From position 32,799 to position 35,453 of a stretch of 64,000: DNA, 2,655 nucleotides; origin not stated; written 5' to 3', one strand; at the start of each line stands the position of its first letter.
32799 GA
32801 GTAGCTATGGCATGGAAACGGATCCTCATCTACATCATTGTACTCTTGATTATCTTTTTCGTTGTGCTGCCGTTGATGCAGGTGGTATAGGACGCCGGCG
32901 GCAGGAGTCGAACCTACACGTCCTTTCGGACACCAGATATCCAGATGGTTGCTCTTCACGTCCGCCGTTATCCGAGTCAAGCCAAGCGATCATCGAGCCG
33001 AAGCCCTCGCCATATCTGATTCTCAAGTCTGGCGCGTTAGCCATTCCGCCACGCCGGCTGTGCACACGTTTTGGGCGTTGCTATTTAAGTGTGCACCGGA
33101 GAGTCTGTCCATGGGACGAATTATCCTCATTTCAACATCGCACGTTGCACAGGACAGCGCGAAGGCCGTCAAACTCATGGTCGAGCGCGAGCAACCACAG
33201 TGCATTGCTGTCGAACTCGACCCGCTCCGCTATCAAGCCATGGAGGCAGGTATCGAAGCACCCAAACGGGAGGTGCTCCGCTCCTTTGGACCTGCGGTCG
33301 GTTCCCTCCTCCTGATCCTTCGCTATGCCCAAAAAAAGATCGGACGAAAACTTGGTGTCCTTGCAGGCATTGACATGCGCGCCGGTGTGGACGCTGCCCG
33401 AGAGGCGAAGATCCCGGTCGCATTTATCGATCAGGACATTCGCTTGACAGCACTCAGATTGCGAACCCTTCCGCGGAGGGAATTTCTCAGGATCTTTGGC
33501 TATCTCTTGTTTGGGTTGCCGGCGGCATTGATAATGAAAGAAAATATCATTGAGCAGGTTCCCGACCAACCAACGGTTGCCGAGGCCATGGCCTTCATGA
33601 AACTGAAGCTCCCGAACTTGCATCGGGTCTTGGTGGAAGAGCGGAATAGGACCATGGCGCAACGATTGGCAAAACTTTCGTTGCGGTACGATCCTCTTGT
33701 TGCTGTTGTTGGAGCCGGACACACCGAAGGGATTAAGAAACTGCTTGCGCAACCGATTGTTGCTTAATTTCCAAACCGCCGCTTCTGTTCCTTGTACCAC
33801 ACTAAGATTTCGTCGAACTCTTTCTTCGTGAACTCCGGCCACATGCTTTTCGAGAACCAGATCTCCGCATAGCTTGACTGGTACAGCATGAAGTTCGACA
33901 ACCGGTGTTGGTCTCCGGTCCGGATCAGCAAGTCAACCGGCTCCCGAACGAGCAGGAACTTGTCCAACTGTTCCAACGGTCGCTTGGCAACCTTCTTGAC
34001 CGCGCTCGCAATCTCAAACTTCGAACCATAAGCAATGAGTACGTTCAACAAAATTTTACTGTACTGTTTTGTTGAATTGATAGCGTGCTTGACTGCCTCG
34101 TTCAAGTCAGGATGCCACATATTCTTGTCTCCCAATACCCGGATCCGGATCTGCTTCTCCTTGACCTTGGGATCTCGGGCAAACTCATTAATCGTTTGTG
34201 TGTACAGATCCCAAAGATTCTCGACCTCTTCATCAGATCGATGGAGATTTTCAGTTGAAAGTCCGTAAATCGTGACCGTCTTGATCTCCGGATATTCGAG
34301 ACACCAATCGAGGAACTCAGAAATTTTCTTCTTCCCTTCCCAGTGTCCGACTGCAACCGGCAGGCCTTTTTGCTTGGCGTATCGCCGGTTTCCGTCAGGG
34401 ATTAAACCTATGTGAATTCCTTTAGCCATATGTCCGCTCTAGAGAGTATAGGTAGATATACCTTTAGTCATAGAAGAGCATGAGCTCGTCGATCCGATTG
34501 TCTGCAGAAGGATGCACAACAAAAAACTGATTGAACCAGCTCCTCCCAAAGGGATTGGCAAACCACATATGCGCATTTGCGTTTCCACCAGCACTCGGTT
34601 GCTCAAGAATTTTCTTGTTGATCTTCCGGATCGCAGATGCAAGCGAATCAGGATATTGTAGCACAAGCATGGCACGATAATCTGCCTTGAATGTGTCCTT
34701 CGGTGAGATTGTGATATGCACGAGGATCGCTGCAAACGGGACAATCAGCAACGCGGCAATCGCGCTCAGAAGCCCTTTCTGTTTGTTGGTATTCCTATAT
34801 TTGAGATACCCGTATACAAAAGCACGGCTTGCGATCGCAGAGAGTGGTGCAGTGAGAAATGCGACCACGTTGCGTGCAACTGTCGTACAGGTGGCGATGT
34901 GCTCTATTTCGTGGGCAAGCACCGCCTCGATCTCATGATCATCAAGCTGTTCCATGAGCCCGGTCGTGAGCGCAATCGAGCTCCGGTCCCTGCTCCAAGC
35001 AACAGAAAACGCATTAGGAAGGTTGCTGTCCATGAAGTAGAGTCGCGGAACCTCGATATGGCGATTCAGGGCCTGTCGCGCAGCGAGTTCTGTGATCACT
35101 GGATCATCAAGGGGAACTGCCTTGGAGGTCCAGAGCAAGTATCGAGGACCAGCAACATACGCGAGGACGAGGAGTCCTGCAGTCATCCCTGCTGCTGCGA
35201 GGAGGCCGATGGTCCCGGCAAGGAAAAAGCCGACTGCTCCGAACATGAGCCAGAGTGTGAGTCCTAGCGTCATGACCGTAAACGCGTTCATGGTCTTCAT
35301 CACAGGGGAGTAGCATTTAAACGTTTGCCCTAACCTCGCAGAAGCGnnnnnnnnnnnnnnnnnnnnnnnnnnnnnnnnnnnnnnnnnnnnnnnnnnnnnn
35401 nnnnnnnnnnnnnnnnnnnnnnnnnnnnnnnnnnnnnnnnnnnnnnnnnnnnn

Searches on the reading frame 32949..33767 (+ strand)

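Call 87: search_protein_families(library=pfam, proteins=[window:32949-33767:+], max_evalue=0.001)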
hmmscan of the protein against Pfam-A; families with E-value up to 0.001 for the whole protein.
window:32949-33767:+ (272 aa): 1 family
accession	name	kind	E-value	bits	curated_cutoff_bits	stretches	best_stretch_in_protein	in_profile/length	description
PF01963.22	TraB_PrgY_gumN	-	1.4e-16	61.6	26.8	1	58-268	12-253/263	TraB/PrgY/gumN family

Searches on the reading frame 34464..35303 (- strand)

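Call 15: search_protein_families(library=pfam, proteins=[window:34464-35303:-], max_evalue=0.01)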
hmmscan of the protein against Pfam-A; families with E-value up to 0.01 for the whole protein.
window:34464-35303:- (279 aa): 3 families
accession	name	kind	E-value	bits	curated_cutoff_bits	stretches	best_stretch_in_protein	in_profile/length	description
PF01435.24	Peptidase_M48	-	1.5e-18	67.8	20.3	1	71-274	12-182/186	Peptidase family M48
PF10263.15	SprT-like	-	0.0017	18.7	25.6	1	100-140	34-76/108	SprT-like family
PF05569.17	Peptidase_M56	-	0.0059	16.3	31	1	70-150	144-218/296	BlaR1 peptidase M56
